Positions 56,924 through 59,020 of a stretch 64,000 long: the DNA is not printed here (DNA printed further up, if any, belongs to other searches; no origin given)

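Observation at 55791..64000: Compositionally distinct LysR / TRASH / AprAB-like oxidoreductase / peptide-ABC locus of unknown substrate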

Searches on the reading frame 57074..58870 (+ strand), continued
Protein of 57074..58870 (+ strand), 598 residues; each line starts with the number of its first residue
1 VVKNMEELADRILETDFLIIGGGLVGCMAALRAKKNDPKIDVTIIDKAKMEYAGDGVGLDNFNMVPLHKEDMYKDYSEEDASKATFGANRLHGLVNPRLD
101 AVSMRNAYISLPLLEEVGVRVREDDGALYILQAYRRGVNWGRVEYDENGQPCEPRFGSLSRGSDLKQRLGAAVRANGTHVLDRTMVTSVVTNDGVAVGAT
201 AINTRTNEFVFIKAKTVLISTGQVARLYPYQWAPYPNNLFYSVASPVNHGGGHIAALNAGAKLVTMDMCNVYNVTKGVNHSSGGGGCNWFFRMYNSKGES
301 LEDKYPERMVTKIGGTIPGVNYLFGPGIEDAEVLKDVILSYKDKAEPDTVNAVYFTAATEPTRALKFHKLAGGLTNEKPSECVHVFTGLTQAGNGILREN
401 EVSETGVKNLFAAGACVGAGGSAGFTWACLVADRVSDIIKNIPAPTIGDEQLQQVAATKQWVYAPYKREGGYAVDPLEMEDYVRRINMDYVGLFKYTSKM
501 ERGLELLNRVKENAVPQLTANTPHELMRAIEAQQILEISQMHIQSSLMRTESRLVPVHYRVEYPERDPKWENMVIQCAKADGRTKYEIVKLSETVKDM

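Call 34: search_solved_structures(query=A1, max_evalue=0.001, show_alignments=4)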
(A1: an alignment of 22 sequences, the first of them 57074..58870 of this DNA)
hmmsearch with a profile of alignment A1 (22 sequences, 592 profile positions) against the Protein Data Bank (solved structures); distinct sequences matched with E-value up to 0.001: 32.
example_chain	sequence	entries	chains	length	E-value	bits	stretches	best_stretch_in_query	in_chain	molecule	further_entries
8a8o_A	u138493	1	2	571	3.6e-42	147.9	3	143-308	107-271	Alpha-subunit of the PAPS reductase from Methanothermococcus thermolithotrophicus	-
1jnr_A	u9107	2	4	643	2.2e-36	128.8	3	404-582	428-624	adenylylsulfate reductase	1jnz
2fja_A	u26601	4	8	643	2.6e-36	128.5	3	404-582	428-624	adenylylsulfate reductase, subunit A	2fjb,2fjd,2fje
7d6v_A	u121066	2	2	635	1.7e-20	76.3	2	388-581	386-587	Succinate dehydrogenase subunit A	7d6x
6n56_A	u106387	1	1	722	4.4e-19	71.7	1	393-575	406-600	Fumarate reductase, flavo protein subunit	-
5xmj_A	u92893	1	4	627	8.4e-17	64.1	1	384-579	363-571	fumarate reductase flavoprotein subunit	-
2bs2_A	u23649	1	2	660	4e-16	61.9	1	393-573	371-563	QUINOL-FUMARATE REDUCTASE FLAVOPROTEIN SUBUNIT A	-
1e7p_A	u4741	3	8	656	4.6e-16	61.7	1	393-573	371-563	Fumarate reductase flavoprotein subunit | QUINOL-FUMARATE REDUCTASE FLAVOPROTEIN SUBUNIT A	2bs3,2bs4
3gyx_A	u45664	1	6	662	9.3e-16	60.7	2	15-268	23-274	Adenylylsulfate Reductase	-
1qlb_A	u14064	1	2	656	1.3e-15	60.2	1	393-573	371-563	FUMARATE REDUCTASE FLAVOPROTEIN SUBUNIT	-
3p4p_A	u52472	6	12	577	4.9e-14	55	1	179-231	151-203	Fumarate reductase flavoprotein subunit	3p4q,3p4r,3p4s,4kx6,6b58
5vpn_A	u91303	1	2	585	5.2e-14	54.9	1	179-231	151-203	Fumarate reductase flavoprotein subunit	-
2b76_A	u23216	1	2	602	5.9e-14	54.7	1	179-231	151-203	Fumarate reductase flavoprotein subunit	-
1kf6_A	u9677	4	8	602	5.9e-14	54.7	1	179-231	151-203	FUMARATE REDUCTASE FLAVOPROTEIN | Fumarate reductase flavoprotein subunit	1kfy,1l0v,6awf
3cir_A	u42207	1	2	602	5.9e-14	54.7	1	179-231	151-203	Fumarate reductase flavoprotein subunit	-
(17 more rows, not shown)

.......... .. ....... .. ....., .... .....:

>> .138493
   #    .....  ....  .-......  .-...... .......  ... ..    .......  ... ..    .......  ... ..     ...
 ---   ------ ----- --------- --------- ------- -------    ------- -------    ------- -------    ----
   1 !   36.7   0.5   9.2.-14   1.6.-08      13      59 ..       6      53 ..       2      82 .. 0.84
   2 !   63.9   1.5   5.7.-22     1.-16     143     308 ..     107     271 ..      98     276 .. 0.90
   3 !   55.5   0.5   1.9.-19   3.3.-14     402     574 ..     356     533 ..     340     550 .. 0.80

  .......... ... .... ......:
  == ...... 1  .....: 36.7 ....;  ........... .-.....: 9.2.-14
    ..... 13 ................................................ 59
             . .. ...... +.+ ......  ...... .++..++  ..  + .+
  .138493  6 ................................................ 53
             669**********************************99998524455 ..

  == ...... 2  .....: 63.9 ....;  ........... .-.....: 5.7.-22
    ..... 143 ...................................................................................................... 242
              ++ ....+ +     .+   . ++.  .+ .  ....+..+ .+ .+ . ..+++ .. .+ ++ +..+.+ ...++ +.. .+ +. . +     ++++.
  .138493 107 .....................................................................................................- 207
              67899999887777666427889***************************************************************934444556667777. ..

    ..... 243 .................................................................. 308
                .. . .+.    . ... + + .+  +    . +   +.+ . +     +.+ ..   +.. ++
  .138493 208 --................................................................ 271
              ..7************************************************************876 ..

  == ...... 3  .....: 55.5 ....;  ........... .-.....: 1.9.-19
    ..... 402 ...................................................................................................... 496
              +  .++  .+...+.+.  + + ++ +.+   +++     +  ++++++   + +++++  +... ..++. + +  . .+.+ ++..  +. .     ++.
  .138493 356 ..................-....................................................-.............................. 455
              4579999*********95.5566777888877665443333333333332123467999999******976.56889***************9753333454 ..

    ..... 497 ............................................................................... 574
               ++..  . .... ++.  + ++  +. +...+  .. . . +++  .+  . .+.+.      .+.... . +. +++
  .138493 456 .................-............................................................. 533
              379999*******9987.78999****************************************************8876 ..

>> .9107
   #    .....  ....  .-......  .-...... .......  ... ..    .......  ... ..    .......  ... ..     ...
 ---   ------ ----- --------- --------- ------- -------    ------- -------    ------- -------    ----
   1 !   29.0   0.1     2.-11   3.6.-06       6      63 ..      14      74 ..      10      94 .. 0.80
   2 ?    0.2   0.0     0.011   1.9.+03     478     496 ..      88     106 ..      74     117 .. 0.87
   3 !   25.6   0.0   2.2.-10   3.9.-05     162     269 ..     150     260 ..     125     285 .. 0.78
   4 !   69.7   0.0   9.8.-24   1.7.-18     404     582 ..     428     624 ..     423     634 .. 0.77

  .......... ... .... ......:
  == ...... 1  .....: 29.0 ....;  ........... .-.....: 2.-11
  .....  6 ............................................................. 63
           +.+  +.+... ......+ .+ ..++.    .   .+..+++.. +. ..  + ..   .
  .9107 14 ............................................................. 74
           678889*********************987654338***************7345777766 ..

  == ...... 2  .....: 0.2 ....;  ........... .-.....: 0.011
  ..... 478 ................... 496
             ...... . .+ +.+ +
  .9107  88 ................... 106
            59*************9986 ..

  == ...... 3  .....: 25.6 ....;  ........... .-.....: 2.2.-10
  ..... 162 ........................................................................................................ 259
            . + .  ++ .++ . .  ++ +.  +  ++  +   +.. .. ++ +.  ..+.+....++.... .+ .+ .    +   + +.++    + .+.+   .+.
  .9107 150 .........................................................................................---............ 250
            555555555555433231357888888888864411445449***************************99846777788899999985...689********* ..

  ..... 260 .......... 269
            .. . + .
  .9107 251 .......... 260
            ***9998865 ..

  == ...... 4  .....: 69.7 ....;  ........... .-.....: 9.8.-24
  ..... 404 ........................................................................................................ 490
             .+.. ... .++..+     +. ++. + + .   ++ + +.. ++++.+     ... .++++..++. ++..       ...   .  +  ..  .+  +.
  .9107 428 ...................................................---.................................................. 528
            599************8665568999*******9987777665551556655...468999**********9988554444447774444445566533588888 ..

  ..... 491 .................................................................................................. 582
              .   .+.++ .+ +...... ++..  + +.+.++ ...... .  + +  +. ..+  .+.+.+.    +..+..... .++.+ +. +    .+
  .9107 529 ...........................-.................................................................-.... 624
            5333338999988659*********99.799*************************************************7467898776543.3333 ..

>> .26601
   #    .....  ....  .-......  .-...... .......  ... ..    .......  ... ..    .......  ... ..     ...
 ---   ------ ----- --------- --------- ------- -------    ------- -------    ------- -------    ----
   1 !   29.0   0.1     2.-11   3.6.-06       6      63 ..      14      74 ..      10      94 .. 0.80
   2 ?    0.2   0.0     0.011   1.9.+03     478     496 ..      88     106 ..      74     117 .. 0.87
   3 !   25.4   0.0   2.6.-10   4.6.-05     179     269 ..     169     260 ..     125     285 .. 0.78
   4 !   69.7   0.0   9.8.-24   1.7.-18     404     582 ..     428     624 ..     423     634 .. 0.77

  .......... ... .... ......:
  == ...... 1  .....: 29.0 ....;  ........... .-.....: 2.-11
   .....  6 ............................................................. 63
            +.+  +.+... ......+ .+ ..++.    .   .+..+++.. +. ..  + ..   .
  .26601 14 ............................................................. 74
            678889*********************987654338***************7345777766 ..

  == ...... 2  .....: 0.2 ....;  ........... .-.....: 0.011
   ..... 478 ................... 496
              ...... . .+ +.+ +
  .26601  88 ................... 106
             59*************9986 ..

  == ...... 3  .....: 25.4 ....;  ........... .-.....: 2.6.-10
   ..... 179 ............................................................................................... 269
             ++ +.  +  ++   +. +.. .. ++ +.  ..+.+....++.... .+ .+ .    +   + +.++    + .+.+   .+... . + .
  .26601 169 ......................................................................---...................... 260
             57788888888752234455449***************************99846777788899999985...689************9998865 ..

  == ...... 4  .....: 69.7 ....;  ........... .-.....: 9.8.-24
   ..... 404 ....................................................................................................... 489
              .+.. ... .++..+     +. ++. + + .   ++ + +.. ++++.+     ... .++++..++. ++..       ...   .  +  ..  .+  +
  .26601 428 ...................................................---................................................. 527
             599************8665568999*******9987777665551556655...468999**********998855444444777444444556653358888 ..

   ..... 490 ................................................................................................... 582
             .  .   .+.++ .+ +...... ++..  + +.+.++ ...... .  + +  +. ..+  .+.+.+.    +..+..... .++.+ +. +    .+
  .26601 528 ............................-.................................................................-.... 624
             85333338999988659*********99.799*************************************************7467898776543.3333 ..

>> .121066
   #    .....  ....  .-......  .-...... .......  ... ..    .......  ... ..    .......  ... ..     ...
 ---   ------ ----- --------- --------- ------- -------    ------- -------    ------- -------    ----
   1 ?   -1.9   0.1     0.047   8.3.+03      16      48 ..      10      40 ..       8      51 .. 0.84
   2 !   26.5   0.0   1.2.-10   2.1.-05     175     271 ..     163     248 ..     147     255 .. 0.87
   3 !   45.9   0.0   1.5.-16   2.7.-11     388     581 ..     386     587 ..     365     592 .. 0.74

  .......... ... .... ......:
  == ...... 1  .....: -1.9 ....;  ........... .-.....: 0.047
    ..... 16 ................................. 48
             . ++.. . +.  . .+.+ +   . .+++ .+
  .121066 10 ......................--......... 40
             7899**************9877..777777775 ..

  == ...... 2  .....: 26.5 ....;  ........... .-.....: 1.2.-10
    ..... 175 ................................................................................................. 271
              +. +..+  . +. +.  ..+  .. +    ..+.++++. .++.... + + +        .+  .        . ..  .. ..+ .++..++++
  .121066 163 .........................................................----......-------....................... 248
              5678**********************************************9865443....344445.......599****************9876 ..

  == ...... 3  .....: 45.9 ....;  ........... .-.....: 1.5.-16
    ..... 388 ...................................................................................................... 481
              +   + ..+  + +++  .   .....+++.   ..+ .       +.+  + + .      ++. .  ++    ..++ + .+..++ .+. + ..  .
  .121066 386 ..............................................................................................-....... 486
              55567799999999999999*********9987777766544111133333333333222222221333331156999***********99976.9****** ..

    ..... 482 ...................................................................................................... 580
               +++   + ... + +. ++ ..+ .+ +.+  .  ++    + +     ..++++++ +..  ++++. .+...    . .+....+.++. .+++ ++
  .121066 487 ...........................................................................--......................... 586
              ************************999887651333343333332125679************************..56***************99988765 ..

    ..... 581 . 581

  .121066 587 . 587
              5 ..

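Call 37: find_homologous_proteins(query=A1, max_evalue=1e-10)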
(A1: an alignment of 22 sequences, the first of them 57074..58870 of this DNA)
Query A1 (22 sequences) (598 aa, profile of the alignment): 169 proteins with E <= 1e-10 among 8000 candidates; the best 120 are listed.
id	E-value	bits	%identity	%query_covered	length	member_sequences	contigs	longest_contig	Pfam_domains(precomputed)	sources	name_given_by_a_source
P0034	0.0e+0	1177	65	99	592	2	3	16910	PF01266.31,PF00890.31,PF07992.21,PF02910.26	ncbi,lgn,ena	-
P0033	0.0e+0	1175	65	99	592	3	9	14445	PF01266.31,PF00890.31,PF07992.21,PF02910.26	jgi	jgi:succinate dehydrogenase/fumarate reductase flavoprotein subunit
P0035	0.0e+0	1175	65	99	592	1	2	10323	PF01266.31,PF00890.31,PF07992.21,PF02910.26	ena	-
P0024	0.0e+0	1173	65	99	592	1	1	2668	PF01266.31,PF00890.31,PF07992.21,PF02910.26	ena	-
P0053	0.0e+0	1166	63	99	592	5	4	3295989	PF01266.31,PF00890.31,PF07992.21,PF02910.26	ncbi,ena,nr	ncbi:MAG TPA: FAD-binding protein [Firmicutes bacterium]|nr:FAD-binding protein [Bacillota bacterium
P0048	0.0e+0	1159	64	99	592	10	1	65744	PF01266.31,PF00890.31,PF07992.21,PF02910.26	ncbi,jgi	ncbi:MAG: FAD-binding protein [Dethiobacteria bacterium]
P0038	0.0e+0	1157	66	99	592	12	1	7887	PF01266.31,PF00890.31,PF07992.21,PF02910.26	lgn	-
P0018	0.0e+0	1153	66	99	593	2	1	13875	PF01266.31,PF00890.31,PF07992.21,PF02910.26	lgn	-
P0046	0.0e+0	1146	64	99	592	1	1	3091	PF01266.31,PF00890.31,PF07992.21,PF02910.26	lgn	-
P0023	0.0e+0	1142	66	99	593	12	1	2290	PF01266.31,PF00890.31,PF07992.21,PF02910.26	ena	-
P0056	0.0e+0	1138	63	99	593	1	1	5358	PF01266.31,PF00890.31,PF07992.21,PF02910.26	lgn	-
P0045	0.0e+0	1138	64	99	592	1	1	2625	PF01266.31,PF00890.31,PF07992.21,PF02910.26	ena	-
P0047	0.0e+0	1137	64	99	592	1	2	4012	PF01266.31,PF00890.31,PF07992.21,PF02910.26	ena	-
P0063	0.0e+0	1134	63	99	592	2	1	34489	PF01266.31,PF00890.31,PF07992.21,PF03486.21,PF02910.26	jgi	-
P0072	0.0e+0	1129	63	99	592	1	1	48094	PF01266.31,PF00890.31,PF07992.21,PF02910.26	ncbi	ncbi:MAG: FAD-binding protein [Moorellales bacterium]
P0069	0.0e+0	1126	63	98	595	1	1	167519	PF00890.31,PF02910.26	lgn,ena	-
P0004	0.0e+0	1109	69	99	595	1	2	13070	PF01946.24,PF01266.31,PF00890.31,PF07992.21,PF02910.26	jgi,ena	-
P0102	0.0e+0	1106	58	99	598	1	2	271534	PF01266.31,PF00890.31,PF07992.21,PF02910.26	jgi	jgi:succinate dehydrogenase/fumarate reductase flavoprotein subunit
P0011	0.0e+0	1103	69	100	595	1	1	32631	PF01266.31,PF00890.31,PF02910.26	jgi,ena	-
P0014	0.0e+0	1099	68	100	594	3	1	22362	PF01946.24,PF01266.31,PF00890.31,PF07992.21,PF02910.26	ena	-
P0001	0.0e+0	1082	96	99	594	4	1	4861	PF01266.31,PF00890.31,PF07992.21,PF02910.26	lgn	-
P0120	9.0e-277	938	48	98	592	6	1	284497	PF00890.31,PF07992.21,PF02910.26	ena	-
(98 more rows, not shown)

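Call 40: find_encoding_contigs(protein=P0120, flank=10000, max_places=1)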
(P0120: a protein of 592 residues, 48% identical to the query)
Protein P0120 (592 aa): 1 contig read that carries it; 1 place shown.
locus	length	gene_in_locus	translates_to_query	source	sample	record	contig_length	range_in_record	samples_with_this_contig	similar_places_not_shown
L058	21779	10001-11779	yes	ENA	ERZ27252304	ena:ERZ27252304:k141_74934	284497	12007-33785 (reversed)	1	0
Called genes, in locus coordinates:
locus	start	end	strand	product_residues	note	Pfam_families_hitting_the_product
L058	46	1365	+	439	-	PF07690:MFS_1, PF13347:MFS_2, PF12832:MFS_1_like, PF07690:MFS_1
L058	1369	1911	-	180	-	PF03009:GDPD, PF13653:GDPD_2 (faint)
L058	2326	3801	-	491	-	PF00171:Aldedh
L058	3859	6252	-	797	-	PF02901:PFL-like, PF01228:Gly_radical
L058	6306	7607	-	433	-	PF06808:DctM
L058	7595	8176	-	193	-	PF04290:DctQ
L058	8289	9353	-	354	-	PF03480:DctP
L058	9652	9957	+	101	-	-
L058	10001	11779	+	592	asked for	PF00890:FAD_binding_2, PF07992:Pyr_redox_2 (faint), PF02910:Succ_DH_flav_C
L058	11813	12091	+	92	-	PF00037:Fer4 (weak), PF12838:Fer4_7 (faint)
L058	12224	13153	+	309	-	PF13353:Fer4_12, PF12797:Fer4_2 (faint), PF12837:Fer4_6 (weak), PF00037:Fer4 (weak), PF12838:Fer4_7 (weak), PF13187:Fer4_9 (weak), PF00037:Fer4 (weak), PF04055:Radical_SAM, +2 more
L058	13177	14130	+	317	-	PF01047:MarR (faint), PF13404:HTH_AsnC-type, PF13412:HTH_24, PF01037:AsnC_trans_reg (weak), PF13404:HTH_AsnC-type, PF13412:HTH_24, PF22482:AsnC_trans_reg_3, PF01037:AsnC_trans_reg, +2 more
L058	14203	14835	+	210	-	PF02607:B12-binding_2, PF02310:B12-binding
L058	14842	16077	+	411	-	PF01208:URO-D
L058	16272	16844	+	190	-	PF02525:Flavodoxin_2, PF03358:FMN_red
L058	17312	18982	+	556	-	PF07905:PucR, PF17853:GGDEF_2, PF13556:HTH_30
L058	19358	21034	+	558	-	PF00496:SBP_bac_5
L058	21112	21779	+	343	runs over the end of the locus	PF19300:BPD_transp_1_N, PF00528:BPD_transp_1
